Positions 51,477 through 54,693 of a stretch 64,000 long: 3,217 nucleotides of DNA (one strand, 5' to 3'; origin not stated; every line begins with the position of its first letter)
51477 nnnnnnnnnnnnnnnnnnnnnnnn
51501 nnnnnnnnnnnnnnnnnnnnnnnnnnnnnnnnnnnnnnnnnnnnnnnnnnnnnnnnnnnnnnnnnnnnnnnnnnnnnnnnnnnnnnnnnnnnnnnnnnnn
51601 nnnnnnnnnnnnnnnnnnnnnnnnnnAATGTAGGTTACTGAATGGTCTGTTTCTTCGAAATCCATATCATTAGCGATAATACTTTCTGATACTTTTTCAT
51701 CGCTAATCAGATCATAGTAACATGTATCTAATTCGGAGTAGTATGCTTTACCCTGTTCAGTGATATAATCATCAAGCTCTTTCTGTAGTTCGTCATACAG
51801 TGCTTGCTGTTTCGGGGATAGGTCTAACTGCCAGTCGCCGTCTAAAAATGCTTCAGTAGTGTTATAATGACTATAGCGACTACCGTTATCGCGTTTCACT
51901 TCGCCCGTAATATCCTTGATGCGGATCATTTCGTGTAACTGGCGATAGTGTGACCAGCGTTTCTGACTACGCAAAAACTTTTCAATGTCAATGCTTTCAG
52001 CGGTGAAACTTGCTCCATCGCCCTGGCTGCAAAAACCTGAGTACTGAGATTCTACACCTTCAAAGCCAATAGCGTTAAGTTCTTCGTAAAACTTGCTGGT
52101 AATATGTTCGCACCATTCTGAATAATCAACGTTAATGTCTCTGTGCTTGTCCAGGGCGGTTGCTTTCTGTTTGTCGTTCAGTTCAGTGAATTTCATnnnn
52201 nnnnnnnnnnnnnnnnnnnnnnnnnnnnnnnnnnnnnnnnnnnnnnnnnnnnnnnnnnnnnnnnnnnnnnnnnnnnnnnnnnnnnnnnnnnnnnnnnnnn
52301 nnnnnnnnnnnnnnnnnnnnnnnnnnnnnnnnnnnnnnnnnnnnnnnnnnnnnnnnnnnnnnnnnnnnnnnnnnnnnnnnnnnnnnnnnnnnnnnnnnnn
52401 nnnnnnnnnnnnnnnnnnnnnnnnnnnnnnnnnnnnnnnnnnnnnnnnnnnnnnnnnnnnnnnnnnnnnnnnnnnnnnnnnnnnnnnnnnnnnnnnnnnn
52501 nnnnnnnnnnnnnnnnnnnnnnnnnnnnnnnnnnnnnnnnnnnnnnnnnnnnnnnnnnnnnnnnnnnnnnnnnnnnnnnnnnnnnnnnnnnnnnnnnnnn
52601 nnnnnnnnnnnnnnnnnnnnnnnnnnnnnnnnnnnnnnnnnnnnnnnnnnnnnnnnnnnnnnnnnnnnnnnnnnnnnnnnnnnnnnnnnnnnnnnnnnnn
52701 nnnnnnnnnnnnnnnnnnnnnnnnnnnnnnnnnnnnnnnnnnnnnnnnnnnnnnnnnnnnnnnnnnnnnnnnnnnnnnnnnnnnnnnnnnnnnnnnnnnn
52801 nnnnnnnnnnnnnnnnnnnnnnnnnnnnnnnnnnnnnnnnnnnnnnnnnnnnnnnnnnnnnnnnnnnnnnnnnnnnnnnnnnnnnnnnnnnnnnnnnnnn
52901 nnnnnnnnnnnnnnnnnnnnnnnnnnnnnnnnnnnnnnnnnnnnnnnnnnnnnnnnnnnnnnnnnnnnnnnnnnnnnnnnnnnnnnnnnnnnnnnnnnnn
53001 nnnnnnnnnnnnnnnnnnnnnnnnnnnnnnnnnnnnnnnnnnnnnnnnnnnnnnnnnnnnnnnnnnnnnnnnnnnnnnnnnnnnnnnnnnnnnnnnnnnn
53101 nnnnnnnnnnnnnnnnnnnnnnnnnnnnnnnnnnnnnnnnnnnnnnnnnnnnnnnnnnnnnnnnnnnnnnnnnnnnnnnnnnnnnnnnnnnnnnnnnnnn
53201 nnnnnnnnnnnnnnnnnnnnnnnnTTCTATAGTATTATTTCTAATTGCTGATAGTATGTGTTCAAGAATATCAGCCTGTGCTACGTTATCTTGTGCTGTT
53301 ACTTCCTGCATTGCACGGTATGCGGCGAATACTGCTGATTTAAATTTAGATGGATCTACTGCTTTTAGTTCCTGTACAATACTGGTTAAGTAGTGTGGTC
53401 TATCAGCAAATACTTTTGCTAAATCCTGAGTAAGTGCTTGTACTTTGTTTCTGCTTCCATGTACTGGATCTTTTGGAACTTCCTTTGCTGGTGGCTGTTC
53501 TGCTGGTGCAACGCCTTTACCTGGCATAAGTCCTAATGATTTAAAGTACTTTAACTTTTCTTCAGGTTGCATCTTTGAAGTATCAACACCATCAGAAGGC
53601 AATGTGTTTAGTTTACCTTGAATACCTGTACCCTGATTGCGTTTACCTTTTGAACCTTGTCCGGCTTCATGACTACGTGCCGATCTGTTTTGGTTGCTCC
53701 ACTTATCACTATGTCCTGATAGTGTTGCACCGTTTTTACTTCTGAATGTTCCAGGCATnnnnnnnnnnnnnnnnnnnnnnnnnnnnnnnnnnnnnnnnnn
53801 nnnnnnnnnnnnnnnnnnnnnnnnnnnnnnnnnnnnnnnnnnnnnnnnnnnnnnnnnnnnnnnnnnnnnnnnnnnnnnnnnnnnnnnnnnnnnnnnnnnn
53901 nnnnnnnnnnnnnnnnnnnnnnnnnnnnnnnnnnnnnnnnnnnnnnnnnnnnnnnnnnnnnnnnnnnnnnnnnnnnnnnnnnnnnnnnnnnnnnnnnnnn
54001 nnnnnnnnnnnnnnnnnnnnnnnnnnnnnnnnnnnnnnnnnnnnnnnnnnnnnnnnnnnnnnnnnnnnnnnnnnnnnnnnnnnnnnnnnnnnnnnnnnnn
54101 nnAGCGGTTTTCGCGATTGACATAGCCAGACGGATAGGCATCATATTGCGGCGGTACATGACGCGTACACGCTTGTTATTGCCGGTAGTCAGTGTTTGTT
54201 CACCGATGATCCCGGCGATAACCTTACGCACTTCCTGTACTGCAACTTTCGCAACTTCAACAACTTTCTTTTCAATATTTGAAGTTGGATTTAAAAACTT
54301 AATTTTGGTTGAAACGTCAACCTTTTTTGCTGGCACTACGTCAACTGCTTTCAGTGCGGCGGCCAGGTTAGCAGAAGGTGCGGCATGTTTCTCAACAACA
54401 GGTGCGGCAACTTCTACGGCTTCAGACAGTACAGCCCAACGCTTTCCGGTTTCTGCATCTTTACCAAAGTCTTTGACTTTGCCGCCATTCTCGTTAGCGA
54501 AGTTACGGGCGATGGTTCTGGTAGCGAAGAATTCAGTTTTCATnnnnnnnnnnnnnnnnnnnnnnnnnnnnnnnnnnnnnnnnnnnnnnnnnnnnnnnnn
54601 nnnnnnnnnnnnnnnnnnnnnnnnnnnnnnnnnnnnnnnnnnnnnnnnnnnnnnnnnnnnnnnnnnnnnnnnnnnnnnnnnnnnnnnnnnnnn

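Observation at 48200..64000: Hyperplastic region built from repeated promoter/stem-loop/terminator cassettes (PeSL-like mobile regulatory elements)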

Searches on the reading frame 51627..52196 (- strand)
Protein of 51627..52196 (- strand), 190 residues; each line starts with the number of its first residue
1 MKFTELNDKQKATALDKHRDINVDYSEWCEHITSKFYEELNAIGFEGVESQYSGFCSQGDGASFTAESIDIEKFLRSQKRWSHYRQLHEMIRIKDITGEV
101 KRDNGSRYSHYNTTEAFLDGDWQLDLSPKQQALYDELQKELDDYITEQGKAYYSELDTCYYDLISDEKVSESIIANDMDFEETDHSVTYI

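Call 52: search_protein_families(library=pfam, max_evalue=0.01, proteins=[window:51627-52196:-])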
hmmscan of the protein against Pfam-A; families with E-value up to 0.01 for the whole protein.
window:51627-52196:- (190 aa): 0 families

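Call 54: search_protein_families(library=phrogs, max_evalue=0.001, proteins=[window:51627-52196:-])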
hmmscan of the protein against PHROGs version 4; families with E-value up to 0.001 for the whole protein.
window:51627-52196:- (190 aa): 1 family
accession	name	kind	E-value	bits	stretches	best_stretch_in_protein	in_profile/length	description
phrog_5162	-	unknown function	4.3e-68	229.9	1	1-189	10-200/201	-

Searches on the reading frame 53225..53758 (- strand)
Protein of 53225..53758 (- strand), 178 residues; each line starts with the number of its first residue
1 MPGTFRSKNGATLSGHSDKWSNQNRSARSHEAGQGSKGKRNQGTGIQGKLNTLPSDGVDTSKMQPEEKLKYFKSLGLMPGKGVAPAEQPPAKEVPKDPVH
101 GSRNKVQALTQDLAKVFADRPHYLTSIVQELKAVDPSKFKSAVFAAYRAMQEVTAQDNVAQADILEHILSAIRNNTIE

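Call 52: search_protein_families(library=pfam, max_evalue=0.01, proteins=[window:53225-53758:-])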
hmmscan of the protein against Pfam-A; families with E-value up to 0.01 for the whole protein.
window:53225-53758:- (178 aa): 1 family
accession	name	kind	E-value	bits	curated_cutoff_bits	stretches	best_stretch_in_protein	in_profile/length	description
PF23948.1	ARM_5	-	0.0023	17.2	27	1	103-174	24-97/419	ARM-like repeat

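Call 54: search_protein_families(library=phrogs, max_evalue=0.001, proteins=[window:53225-53758:-])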
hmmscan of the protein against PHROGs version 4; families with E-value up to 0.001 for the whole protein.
window:53225-53758:- (178 aa): 2 families
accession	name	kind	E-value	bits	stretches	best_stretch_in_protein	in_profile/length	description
phrog_16530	-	head and packaging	8.3e-75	251.6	1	1-175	1-165/168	virion structural protein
phrog_20398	-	head and packaging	5.1e-32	112.7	1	1-156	1-169/564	virion structural protein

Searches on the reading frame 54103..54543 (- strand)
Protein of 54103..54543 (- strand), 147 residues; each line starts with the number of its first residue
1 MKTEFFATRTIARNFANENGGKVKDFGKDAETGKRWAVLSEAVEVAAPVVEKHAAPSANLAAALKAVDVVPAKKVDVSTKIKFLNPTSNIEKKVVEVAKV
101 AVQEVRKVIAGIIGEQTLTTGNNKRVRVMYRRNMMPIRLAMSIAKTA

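Call 52: search_protein_families(library=pfam, max_evalue=0.01, proteins=[window:54103-54543:-])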
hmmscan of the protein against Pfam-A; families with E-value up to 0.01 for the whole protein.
window:54103-54543:- (147 aa): 0 families

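Call 54: search_protein_families(library=phrogs, max_evalue=0.001, proteins=[window:54103-54543:-])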
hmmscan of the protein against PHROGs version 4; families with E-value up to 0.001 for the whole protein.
window:54103-54543:- (147 aa): 2 families
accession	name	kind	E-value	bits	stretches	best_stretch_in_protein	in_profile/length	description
phrog_8127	-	unknown function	6.7e-26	92.1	1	1-144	1-112/113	-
phrog_6265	-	unknown function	5.5e-10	40.3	1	5-38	4-34/42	-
